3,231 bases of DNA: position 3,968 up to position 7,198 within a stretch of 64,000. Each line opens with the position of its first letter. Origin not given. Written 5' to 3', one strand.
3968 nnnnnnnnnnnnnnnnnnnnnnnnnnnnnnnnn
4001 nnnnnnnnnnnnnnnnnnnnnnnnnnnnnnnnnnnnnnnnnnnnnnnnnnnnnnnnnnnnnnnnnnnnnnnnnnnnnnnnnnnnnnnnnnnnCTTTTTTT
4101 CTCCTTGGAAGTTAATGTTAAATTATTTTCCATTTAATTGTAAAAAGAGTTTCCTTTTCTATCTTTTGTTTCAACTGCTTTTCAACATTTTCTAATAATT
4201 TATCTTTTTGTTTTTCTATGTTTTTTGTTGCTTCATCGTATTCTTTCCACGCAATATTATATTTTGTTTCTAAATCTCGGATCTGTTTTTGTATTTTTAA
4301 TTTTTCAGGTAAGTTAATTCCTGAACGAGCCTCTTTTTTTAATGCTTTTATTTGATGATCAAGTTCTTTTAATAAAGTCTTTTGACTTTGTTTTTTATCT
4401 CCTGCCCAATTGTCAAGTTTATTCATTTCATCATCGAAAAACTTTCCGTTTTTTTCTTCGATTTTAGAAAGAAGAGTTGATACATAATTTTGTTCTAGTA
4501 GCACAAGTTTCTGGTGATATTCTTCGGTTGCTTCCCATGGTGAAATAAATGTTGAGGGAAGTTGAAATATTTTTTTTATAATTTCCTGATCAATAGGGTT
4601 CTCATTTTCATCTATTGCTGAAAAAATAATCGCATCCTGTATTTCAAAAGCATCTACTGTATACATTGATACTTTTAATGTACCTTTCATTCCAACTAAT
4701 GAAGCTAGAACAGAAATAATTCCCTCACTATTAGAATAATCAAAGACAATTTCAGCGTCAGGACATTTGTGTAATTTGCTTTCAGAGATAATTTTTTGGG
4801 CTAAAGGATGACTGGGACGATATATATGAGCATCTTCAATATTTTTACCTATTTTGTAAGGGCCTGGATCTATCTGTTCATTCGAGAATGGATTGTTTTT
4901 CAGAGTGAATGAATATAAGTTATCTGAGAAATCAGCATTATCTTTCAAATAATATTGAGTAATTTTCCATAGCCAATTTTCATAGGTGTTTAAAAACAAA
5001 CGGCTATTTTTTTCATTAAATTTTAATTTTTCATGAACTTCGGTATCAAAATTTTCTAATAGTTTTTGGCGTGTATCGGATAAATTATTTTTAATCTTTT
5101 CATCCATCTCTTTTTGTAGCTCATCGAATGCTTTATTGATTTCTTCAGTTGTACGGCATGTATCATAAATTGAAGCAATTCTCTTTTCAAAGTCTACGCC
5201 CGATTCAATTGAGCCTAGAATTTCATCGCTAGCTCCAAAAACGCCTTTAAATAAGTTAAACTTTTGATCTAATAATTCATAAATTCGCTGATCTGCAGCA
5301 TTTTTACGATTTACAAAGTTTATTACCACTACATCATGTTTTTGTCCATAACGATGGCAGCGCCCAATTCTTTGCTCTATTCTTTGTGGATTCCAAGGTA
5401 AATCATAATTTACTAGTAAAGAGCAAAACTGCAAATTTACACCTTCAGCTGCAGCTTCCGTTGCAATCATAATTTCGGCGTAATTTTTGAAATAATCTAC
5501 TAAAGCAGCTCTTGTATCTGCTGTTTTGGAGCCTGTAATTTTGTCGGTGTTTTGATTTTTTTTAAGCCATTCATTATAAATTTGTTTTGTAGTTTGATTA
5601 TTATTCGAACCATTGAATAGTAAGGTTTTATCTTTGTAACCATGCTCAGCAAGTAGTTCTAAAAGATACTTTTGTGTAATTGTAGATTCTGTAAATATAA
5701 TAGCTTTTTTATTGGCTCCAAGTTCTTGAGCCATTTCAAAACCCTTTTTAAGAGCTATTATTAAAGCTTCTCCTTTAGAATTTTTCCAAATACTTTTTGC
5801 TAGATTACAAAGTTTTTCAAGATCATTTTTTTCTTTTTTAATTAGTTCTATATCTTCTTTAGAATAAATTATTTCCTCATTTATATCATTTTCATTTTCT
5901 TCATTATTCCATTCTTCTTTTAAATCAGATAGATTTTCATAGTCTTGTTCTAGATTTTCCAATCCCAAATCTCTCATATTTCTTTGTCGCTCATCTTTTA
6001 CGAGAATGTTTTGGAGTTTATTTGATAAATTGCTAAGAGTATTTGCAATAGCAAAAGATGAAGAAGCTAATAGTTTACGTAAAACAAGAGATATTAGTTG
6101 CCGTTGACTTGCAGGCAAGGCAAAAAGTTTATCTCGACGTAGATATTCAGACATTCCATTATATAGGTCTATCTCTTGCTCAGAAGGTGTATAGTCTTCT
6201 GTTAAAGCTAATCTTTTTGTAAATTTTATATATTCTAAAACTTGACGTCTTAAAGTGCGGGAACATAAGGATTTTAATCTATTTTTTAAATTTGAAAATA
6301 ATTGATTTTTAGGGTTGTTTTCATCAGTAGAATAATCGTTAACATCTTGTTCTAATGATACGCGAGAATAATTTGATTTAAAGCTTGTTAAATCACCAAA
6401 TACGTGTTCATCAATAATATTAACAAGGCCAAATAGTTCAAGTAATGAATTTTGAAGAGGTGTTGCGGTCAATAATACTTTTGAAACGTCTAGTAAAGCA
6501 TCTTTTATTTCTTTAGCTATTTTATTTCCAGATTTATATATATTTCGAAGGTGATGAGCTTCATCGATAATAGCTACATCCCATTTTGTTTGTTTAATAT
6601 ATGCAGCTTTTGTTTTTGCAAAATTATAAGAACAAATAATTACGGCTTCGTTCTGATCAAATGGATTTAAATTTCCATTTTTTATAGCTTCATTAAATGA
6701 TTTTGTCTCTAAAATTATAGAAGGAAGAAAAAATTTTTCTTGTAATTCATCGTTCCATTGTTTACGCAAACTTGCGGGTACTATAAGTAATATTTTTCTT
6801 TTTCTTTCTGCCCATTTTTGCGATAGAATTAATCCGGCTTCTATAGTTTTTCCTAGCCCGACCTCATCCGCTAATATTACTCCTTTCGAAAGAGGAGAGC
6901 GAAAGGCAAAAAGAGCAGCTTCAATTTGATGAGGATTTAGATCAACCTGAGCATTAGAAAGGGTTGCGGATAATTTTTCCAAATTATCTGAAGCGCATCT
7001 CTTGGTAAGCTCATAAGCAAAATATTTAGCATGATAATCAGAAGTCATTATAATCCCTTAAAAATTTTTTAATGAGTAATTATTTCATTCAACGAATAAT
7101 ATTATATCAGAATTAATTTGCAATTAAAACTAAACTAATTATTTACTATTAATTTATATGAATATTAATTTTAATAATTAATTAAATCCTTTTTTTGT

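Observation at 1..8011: SNF2 helicase fused into a type III R-M operon, with a divergent Cas4-like nuclease: a candidate four-gene defence locus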

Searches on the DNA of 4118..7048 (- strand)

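Call 93: search_dna_similar(query=L089:8992-11955:+, collection=ecoli_genomes, mode=near, max_rows=8)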
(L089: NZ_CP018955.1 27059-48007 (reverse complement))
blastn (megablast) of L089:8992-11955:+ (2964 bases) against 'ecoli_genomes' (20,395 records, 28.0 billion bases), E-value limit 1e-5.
Records with a match: 2; places in all: 2; records where one place covers at least 80% of the query: 2.
Genomes with a match: 2 of 5426; with a place that covers at least 80% of the query: 2. Places per genome that has any: lowest 1, median 1, highest 1. On chromosomes: 0 places; on plasmids: 2.
Best place of each record, by identity: >=99% 2.
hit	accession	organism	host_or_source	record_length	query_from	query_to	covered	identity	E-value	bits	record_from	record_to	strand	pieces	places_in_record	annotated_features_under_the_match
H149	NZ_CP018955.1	Escherichia coli strain Ecol_316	Homo sapiens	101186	1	2964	100%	100.0%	0e+0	5474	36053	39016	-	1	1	SNF2-related protein | helix-turn-helix domain-containing protein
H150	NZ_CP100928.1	Escherichia coli strain ET729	sediment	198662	1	2964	100%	100.0%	0e+0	5474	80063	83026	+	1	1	SNF2-related protein | helix-turn-helix transcriptional regulator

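Call 94: search_dna_similar(query=L088:6419-9313:+, collection=ecoli_genomes, mode=near, max_rows=8)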
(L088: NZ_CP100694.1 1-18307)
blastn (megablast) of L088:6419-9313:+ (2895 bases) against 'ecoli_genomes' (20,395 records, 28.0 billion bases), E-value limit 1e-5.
Records with a match: 30; places in all: 30; records where one place covers at least 80% of the query: 30.
Genomes with a match: 30 of 5426; with a place that covers at least 80% of the query: 30. Places per genome that has any: lowest 1, median 1, highest 1. On chromosomes: 30 places; on plasmids: 0.
Best place of each record, by identity: >=99% 1; 95-99% 29.
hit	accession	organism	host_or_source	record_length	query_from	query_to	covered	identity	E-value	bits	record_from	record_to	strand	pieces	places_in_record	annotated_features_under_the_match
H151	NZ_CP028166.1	Escherichia coli strain CFSAN064036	poultry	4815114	1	2895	100%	99.7%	0e+0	5302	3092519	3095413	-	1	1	SNF2-related protein | mads1: methylation-associated defense system helix-turn-helix ...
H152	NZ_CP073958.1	Escherichia coli strain MB46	Poultry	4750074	1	2895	100%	97.2%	0e+0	4892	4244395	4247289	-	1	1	SNF2-related protein | mads1: methylation-associated defense system helix-turn-helix ...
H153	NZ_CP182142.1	Escherichia coli strain CUPF09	Pig Feces, Farm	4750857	1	2895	100%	97.2%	0e+0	4892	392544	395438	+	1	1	SNF2-related protein | mads1: methylation-associated defense system helix-turn-helix ...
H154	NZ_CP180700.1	Escherichia coli strain CUPS05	Slaughterhouse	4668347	1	2895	100%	97.2%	0e+0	4892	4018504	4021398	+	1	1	SNF2-related protein | mads1: methylation-associated defense system helix-turn-helix ...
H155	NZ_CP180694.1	Escherichia coli strain CUPS04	Slaughterhouse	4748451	1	2895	100%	97.2%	0e+0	4892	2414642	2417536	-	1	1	SNF2-related protein | mads1: methylation-associated defense system helix-turn-helix ...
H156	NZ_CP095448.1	Escherichia coli strain LS45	chicken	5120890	1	2854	99%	96.7%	0e+0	4750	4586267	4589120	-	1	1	SNF2-related protein | mads1: methylation-associated defense system helix-turn-helix ...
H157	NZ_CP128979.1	Escherichia coli strain TUM1881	missing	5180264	1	2854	99%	96.7%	0e+0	4750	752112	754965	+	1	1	SNF2-related protein | mads1: methylation-associated defense system helix-turn-helix ...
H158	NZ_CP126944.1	Escherichia coli O1:K1:H7 strain APEC E16002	Gallus gallus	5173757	1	2854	99%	96.7%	0e+0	4750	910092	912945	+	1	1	SNF2-related protein | mads1: methylation-associated defense system helix-turn-helix ...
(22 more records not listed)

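Call 95: get_annotated_region(hit=H151, flank=12000)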
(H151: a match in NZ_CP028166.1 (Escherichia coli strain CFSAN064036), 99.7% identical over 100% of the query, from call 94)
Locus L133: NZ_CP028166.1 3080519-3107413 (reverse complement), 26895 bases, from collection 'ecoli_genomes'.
description: Escherichia coli strain CFSAN064036 chromosome, complete genome
organism: Escherichia coli strain CFSAN064036 (NCBI taxid 562)
replicon: chromosome; assembly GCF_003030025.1
host: -; source: poultry; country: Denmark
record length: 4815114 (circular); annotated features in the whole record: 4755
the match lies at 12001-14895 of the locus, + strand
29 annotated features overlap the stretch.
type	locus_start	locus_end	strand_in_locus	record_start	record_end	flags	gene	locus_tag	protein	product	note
CDS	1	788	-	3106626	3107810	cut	setC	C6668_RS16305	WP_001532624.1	sugar efflux transporter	-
CDS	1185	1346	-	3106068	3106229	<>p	rhuM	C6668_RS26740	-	RhuM family protein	internal stop; incomplete; partial in the middle of a contig; missing N-terminus and C-terminus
CDS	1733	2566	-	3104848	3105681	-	-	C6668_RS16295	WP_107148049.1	DUF4942 domain-containing protein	-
CDS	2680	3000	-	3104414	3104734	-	-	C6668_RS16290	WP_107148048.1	TA system toxin CbtA family protein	-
CDS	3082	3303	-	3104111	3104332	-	-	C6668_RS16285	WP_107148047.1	DUF987 family protein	-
CDS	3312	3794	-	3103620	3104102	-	-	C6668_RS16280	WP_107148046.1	JAB domain-containing protein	-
CDS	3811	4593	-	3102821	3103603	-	-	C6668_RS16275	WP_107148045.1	DUF932 domain-containing protein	-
CDS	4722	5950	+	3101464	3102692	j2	-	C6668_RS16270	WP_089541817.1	IS3 family transposase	programmed frameshift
CDS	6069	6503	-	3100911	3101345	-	-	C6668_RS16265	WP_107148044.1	antirestriction protein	-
CDS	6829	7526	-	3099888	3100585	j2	-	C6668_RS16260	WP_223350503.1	IS1 family transposase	programmed frameshift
CDS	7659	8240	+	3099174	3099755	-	-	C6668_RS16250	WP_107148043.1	inovirus-type Gp2 protein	-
CDS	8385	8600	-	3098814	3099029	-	-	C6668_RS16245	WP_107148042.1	hypothetical protein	-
CDS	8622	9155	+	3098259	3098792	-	-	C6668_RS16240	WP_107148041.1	putative zinc ribbon protein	-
CDS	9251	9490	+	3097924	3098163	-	-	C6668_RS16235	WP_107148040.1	helix-turn-helix transcriptional regulator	-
CDS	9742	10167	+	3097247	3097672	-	-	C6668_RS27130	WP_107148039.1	putative zinc ribbon protein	-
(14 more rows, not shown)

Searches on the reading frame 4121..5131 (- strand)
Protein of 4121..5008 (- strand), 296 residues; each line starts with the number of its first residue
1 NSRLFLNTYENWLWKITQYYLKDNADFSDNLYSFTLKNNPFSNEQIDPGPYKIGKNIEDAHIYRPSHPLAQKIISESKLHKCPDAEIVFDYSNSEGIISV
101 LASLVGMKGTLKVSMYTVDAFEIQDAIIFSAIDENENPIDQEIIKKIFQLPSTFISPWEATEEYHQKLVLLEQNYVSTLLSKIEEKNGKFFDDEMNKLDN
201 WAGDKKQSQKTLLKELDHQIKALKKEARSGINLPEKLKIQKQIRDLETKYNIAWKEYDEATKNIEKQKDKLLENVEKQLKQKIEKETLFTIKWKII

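Call 92: search_protein_representatives(protein=window:4121-5008:-)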
Query: 296 residues. Proteins with E-value up to 0.001 (for the whole library): 1405; up to 1e-10: 704; up to 1e-30: 100. The best 150 are listed.
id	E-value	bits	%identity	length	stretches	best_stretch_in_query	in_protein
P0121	2.3e-97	342.0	56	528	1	2-296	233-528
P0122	2.2e-78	279.7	47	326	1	2-292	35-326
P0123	1.9e-68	247.1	43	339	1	2-296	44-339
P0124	8.1e-64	231.9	39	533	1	5-296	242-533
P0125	3.6e-55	203.5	40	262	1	36-295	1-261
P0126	7.7e-55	202.5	35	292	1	7-295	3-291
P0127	9.0e-55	202.2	42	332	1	2-296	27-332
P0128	1.7e-54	201.4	37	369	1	2-296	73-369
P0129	1.1e-53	198.7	43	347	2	175-295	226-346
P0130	8.9e-52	192.4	42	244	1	53-296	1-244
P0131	3.4e-51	190.5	56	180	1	89-255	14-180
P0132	1.1e-50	188.8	39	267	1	42-296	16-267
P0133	3.2e-50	187.3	36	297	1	2-295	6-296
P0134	3.6e-49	183.8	46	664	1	2-238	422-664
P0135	2.9e-47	177.6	44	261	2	104-296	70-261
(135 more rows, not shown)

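Call 100: find_homologous_proteins(query=A2, max_evalue=1e-10)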
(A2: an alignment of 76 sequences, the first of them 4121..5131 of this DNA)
Query A2 (76 sequences) (337 aa, profile of the alignment): 858 proteins with E <= 1e-10 among 8000 candidates; the best 120 are listed.
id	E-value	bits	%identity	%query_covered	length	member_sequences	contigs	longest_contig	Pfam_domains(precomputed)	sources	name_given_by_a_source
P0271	1.8e-147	509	56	100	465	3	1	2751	PF00271.38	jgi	-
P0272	2.3e-146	505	55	100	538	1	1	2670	PF00271.38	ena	-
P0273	2.0e-145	502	55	100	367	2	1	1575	-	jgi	jgi:hypothetical protein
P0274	1.2e-144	499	57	100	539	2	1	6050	PF00271.38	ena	-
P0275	1.5e-144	499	58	100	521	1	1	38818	PF00271.38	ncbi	ncbi:MAG: helicase-related protein [Candidatus Uhrbacteria bacterium]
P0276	6.7e-144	497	51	100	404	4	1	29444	-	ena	-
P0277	1.6e-142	493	53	100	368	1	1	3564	-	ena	-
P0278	1.6e-142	492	57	100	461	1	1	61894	PF00271.38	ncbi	-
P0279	5.0e-142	491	55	100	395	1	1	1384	-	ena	-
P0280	5.1e-141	488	49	100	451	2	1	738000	PF00271.38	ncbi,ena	-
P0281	1.6e-140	486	50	100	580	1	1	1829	PF00271.38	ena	-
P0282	1.9e-140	486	51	98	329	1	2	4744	-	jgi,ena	-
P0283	2.0e-140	486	49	100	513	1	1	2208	PF00271.38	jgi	jgi:hypothetical protein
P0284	1.3e-139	483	51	100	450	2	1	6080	PF00271.38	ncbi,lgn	-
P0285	2.5e-139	482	48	100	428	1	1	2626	-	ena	-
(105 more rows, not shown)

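Call 108: predict_structure(alignment_id=A3)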
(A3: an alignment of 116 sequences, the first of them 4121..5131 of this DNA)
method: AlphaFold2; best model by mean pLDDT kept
length: 337 residues; sequences in the alignment: 116
mean_pLDDT: 87.5   pTM: 0.65
mean pLDDT of the five models: 87.5, 86.9, 86.5, 85.8, 85.2
residues with pLDDT >= 90: 193; 70-90: 117; 50-70: 27; < 50: 0
segments of 3 or more residues with pLDDT < 50: none
pLDDT, mean of each block of 10 residues (from residue 1): 72 74 65 70 77 88 90 88 89 74 82 90 91 83 93 93 86 96 93 92 93 93 89 92 94 96 93 88 95 95 93 84 88 96
secondary structure, 60 per line:
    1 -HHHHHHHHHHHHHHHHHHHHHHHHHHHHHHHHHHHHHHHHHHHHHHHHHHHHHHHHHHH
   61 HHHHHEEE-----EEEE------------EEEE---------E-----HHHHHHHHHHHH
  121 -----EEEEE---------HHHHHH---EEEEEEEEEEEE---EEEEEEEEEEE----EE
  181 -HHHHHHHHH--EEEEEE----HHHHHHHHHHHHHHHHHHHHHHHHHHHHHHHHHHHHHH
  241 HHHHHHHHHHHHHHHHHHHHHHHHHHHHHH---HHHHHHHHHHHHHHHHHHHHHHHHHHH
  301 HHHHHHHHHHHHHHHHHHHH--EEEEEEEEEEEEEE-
elements in order: H2-65 E66-68 E74-77 E90-93 H109-120 E126-130 H140-145 E149-160 E164-174 H182-190 E193-198 H203-270 H274-320 E323-336

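Call 110: fold_search(model_id=the predicted structure, library=pdb)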
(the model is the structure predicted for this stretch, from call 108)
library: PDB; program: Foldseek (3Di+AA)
matches with E <= 10: 468; with E <= 0.001: 0
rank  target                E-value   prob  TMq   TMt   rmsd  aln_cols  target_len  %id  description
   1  9r68_I                1.1e-01  0.11  0.12  0.07  23.1       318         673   10  CPS secretion pathway Wza-Wzc_C1 (Conf 2) (released 2026-03-04)
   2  9i2q_A                1.8e-01  0.14  0.13  0.07  31.3       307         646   12  Wzc-K540M-3YE MgADP C1 (released 2025-04-30)
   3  8t8f_E                2.2e-01  0.23  0.15  0.14  17.9       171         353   16  Smc5/6 8mer (released 2023-11-15)
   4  9qvk                  2.3e-01  0.07  0.11  0.12  29.9       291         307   12  Crystal structure of the CtaG_C11A variant from Ruminiclostridium cellulolyticum (P2(1)-small) (released 2025-10-01)
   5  5wkq_B                2.8e-01  0.60  0.19  0.31   6.9       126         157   19  2.10 A resolution structure of IpaB (residues 74-242) from Shigella flexneri (released 2018-05-16)
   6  9qvj_A                2.8e-01  0.06  0.11  0.12  29.9       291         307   11  Crystal structure of CtaG from Ruminiclostridium cellulolyticum (P2(1)-medium) (released 2025-10-01)
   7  5wkq_A                3.0e-01  0.57  0.19  0.30   7.2       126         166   19  2.10 A resolution structure of IpaB (residues 74-242) from Shigella flexneri (released 2018-05-16)
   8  9exq_A                3.0e-01  0.11  0.13  0.07  31.4       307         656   12  Wzc-K540M-3YE-N711Y MgADP C1 (released 2025-04-23)
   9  3u0c_A                3.1e-01  0.97  0.22  0.46   7.4       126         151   17  Crystal structure of N-terminal region of Type III Secretion First Translocator IpaB (residues 74-224) (released 2012-02-15)
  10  6qj1                  3.3e-01  0.28  0.21  0.18  13.3       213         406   14  Crystal structure of the C. thermophilum condensin Smc2 ATPase head (crystal from I) (released 2019-07-03)
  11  5nen_B                3.5e-01  0.54  0.17  0.26  10.6       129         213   16  Crystal structure of the soluble domain of LipC, a membrane fusion protein of a type I secretion system (released 2017-11-22)
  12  7ko2_B                3.5e-01  0.35  0.14  0.09  20.4       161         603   14  Restraining state of near full-length Hsp70 DnaK (released 2021-09-15)
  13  6a1z                  3.8e-01  0.07  0.12  0.12  17.0       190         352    9  Crystal Structure of dimeric Kinesin-3 KIF13B (released 2018-11-21)
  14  4jps_B                4.0e-01  0.25  0.21  0.28  14.5       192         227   13  Co-crystal Structures of the Lipid Kinase PI3K alpha with Pan and Isoform Selective Inhibitors (released 2014-04-02)
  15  7qen_B                4.0e-01  0.12  0.17  0.15  16.3       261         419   11  S.c. Condensin core in DNA- and ATP-bound state (released 2022-06-15)
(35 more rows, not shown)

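Call 112: fold_search(model_id=the predicted structure, library=viral)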
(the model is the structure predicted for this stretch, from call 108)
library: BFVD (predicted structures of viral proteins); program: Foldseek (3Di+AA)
matches with E <= 10: 752; with E <= 0.001: 0
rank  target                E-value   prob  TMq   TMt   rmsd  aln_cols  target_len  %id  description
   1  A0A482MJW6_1          1.6e-02  0.47  0.17  0.08  26.1       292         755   10  Uncharacterized protein [Nodularia phage vB_NspS-kac68v162]
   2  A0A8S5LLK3            2.8e-02  0.82  0.18  0.30  18.6       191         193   15  Uncharacterized protein [Siphoviridae sp. ctKcB20]
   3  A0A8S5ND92            4.5e-02  0.57  0.20  0.11  22.6       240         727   11  Major tail protein [Podoviridae sp. ctTZV6]
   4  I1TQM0                8.3e-02  1.00  0.27  0.59   4.5       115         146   17  (no name in the UniProt tables at hand)
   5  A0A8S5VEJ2            9.9e-02  0.63  0.22  0.14  20.9       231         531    9  Receptor Binding Protein [Siphoviridae sp. ctSXZ3]
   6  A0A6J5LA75            1.2e-01  0.96  0.22  0.39  15.5       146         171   13  Uncharacterized protein [uncultured Caudovirales phage]
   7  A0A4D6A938            1.2e-01  0.57  0.17  0.06  15.7       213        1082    9  (no name in the UniProt tables at hand)
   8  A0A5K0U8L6            1.3e-01  1.00  0.29  0.20   6.0       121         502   15  Uncharacterized protein [Yasminevirus sp. GU-2018]
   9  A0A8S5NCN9            1.3e-01  0.47  0.18  0.08  11.5       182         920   12  SH3 domain protein [Caudovirales sp. ctSxd6]
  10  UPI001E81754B         1.3e-01  0.69  0.16  0.38  27.3       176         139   10  (no name look-up for this kind of identifier)
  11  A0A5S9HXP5            1.4e-01  0.87  0.20  0.15  15.4       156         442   14  Uncharacterized protein [Tenacibaculum phage PTm1]
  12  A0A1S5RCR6            1.4e-01  0.69  0.16  0.31  21.2       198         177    8  Uncharacterized protein [Lactobacillus phage P1]
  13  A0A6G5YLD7            1.4e-01  0.60  0.16  0.34  25.8       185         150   13  (no name in the UniProt tables at hand)
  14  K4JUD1                1.4e-01  0.18  0.19  0.12  23.2       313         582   12  Uncharacterized protein [Abalone herpesvirus (isolate Abalone/Australia/Victoria/2009)]
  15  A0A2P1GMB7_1          1.5e-01  0.57  0.22  0.08  15.5       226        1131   12  RNA-dependent RNA polymerase [Beihai mudskipper astro-like virus]
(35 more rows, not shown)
